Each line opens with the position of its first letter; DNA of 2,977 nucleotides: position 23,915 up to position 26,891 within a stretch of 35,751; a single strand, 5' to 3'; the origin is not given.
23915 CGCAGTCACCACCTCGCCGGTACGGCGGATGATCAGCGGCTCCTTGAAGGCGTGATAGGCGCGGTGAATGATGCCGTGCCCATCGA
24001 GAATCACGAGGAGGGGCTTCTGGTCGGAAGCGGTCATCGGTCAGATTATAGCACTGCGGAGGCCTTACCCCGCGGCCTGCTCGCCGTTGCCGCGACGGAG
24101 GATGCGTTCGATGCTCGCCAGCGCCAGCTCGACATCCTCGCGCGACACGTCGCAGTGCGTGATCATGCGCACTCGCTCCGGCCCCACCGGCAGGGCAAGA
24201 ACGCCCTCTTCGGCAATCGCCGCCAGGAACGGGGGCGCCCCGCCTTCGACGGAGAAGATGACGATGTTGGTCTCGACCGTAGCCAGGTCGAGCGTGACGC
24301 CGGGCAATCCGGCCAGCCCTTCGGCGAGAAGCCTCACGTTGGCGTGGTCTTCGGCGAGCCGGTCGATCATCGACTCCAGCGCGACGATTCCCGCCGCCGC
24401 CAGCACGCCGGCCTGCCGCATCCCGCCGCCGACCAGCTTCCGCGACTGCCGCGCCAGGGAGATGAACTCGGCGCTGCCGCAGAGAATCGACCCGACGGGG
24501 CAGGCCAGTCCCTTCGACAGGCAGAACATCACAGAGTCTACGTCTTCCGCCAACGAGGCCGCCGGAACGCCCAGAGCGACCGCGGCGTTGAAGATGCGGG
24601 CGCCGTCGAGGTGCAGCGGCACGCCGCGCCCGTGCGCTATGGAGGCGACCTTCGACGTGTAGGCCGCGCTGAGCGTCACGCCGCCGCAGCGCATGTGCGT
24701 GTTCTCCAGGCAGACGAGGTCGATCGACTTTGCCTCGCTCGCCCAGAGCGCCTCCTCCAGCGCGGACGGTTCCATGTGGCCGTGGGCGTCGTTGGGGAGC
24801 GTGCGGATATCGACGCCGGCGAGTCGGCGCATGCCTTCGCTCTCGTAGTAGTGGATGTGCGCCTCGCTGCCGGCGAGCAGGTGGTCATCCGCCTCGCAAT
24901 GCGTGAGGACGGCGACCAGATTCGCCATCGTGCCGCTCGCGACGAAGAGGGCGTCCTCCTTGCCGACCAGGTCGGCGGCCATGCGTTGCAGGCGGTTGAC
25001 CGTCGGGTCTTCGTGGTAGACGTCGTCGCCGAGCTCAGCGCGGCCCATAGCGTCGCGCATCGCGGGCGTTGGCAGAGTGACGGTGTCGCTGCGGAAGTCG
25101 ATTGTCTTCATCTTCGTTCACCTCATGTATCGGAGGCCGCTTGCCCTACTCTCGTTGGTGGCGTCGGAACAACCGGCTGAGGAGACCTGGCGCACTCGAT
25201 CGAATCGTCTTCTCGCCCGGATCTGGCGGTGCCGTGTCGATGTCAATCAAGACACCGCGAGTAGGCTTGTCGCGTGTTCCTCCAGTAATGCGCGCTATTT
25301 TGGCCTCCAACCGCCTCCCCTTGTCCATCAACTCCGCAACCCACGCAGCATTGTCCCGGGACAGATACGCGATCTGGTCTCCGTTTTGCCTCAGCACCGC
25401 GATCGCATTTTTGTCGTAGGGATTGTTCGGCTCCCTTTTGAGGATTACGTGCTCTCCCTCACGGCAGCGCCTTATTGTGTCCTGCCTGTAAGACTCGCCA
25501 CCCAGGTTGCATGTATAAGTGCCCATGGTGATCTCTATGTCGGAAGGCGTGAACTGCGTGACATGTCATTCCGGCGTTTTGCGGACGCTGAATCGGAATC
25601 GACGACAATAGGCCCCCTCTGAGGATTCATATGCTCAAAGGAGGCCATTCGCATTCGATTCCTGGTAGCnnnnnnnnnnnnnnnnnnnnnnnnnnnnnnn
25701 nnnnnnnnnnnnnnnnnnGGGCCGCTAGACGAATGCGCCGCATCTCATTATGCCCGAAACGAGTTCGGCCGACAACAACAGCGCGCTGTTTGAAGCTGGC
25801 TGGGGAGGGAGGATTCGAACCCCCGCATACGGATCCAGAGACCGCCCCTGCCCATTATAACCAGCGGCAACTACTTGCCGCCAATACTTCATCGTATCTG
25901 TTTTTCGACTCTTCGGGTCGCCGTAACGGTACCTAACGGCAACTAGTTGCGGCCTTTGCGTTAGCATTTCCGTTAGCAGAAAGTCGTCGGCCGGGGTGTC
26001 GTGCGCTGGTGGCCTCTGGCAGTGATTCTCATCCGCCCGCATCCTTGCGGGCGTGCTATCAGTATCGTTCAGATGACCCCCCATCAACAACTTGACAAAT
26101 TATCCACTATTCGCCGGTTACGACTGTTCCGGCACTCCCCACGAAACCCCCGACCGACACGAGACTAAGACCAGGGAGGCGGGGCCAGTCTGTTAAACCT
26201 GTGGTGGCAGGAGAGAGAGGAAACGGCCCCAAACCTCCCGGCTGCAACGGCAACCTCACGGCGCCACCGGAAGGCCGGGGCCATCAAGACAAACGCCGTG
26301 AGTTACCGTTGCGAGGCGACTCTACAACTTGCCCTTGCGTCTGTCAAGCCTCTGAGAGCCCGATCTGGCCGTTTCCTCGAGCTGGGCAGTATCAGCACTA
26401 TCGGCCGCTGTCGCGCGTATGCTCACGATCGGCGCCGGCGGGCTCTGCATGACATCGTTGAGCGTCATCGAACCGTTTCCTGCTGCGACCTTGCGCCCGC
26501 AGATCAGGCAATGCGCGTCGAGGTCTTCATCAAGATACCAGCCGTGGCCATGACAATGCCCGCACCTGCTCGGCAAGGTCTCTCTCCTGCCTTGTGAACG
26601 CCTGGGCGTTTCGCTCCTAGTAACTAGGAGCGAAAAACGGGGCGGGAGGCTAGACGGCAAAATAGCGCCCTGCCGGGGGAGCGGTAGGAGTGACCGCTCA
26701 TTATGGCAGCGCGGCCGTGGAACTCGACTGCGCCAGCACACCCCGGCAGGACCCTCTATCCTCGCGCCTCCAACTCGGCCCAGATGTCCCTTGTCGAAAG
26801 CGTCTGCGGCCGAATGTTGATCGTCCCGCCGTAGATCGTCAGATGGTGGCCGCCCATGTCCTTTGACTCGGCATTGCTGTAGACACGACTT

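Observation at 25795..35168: A 9.4-kb integrative element sits in the 3' half of tRNA-Gln(CUG), bounded by a perfect 46-bp direct repeat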

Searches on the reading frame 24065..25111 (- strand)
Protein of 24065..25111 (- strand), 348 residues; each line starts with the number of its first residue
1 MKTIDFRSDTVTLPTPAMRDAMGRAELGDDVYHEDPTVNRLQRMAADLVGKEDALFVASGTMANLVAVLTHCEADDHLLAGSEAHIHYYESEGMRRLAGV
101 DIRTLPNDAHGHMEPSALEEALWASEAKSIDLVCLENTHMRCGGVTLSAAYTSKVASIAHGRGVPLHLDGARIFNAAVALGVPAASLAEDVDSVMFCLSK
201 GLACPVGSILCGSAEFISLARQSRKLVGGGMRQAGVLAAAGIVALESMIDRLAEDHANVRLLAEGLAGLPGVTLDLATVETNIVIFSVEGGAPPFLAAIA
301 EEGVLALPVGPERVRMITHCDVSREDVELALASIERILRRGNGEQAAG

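Call 9: find_encoding_contigs(protein=window:24065-25111:-, flank=10000, max_places=10)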
Protein window:24065-25111:- (348 aa): 1 contig read that carries it; 1 place shown.
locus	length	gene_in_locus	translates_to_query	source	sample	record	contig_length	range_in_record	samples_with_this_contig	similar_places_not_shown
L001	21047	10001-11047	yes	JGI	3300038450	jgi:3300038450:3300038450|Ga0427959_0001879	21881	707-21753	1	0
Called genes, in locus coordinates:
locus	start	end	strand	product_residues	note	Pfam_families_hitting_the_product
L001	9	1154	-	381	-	PF14657:Arm-DNA-bind_4, PF14659:Phage_int_SAM_3, PF00589:Phage_integrase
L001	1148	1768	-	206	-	-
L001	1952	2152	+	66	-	PF12728:HTH_17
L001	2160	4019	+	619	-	PF22548:AEP-TOTE, PF13481:AAA_25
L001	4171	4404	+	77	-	-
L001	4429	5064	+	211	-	-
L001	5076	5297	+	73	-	-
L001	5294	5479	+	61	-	-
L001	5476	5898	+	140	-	-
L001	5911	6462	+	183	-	-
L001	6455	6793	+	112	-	-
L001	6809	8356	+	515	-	-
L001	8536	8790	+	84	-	-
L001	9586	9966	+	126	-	PF08797:HIRAN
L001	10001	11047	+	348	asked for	PF01212:Beta_elim_lyase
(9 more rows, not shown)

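Call 10: search_protein_families(library=pfam, proteins=[window:24065-25111:-], max_evalue=0.01)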
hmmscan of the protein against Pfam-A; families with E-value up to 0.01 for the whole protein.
window:24065-25111:- (348 aa): 5 families
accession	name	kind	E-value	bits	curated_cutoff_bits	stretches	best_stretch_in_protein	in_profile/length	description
PF01212.27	Beta_elim_lyase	-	2e-98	329.7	27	1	5-286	1-285/288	Beta-eliminating lyase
PF00202.27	Aminotran_3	-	0.00044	19.5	30.5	0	293-338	358-403/403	Aminotransferase class-III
PF00266.25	Aminotran_5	-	0.0011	18.4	21.5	1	52-218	62-219/371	Aminotransferase class-V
PF01053.26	Cys_Met_Meta_PP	-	0.0017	17.4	27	1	34-84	50-100/381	Cys/Met metabolism PLP-dependent enzyme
PF01041.23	DegT_DnrJ_EryC1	-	0.0083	15.8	19.8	0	30-69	18-57/360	DegT/DnrJ/EryC1/StrS aminotransferase family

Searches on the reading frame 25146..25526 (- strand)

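Call 10: search_protein_families(library=pfam, proteins=[window:25146-25526:-], max_evalue=0.01)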
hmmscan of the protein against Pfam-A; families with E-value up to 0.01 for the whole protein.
window:25146-25526:- (126 aa): 1 family
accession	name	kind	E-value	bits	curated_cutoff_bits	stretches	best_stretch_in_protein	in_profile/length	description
PF08797.16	HIRAN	-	6.8e-18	64.7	24.7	1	2-75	2-75/96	HIRAN domain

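Call 66: search_protein_families(library=padloc, proteins=[window:25146-25526:-], max_evalue=0.01)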
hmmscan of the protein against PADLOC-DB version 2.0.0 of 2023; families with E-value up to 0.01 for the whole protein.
window:25146-25526:- (126 aa): 4 families
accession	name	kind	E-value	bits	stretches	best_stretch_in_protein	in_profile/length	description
PDLC04352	PDC-M03B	-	3.7e-10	37.7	1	15-96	147-226/250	-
PDLC04349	PDC-M03B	-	4.6e-09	34.2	1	17-81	150-214/232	-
PDLC04347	PDC-M03B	-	4.1e-08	31.1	1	14-82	142-210/245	-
PDLC04348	PDC-M03B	-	6e-08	30.7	1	14-90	144-219/248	-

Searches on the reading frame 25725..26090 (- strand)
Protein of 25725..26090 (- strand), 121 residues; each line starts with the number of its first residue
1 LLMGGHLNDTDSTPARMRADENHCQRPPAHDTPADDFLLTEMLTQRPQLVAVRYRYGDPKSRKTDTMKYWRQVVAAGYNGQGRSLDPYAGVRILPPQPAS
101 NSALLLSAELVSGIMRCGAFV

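Call 10: search_protein_families(library=pfam, proteins=[window:25725-26090:-], max_evalue=0.01)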
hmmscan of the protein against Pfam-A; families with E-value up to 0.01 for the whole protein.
window:25725-26090:- (121 aa): 0 families

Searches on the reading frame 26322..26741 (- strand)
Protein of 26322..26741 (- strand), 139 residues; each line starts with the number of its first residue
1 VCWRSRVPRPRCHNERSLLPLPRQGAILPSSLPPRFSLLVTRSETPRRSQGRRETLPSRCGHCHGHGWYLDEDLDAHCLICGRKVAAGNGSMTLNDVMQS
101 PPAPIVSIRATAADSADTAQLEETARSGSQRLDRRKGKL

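Call 10: search_protein_families(library=pfam, proteins=[window:26322-26741:-], max_evalue=0.01)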
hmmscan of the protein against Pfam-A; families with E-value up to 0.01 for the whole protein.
window:26322-26741:- (139 aa): 0 families

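Call 21: search_protein_families(library=pfam, proteins=[window:26322-26741:-], max_evalue=5)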
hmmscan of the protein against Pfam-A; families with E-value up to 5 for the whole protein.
window:26322-26741:- (139 aa): 1 family
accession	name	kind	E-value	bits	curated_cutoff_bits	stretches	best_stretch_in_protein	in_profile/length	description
PF02971.19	FTCD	-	0.28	11.5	24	1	48-73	25-50/145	Formiminotransferase domain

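Call 66: search_protein_families(library=padloc, proteins=[window:26322-26741:-], max_evalue=0.01)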
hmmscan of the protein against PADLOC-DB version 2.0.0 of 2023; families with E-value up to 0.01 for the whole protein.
window:26322-26741:- (139 aa): 0 families
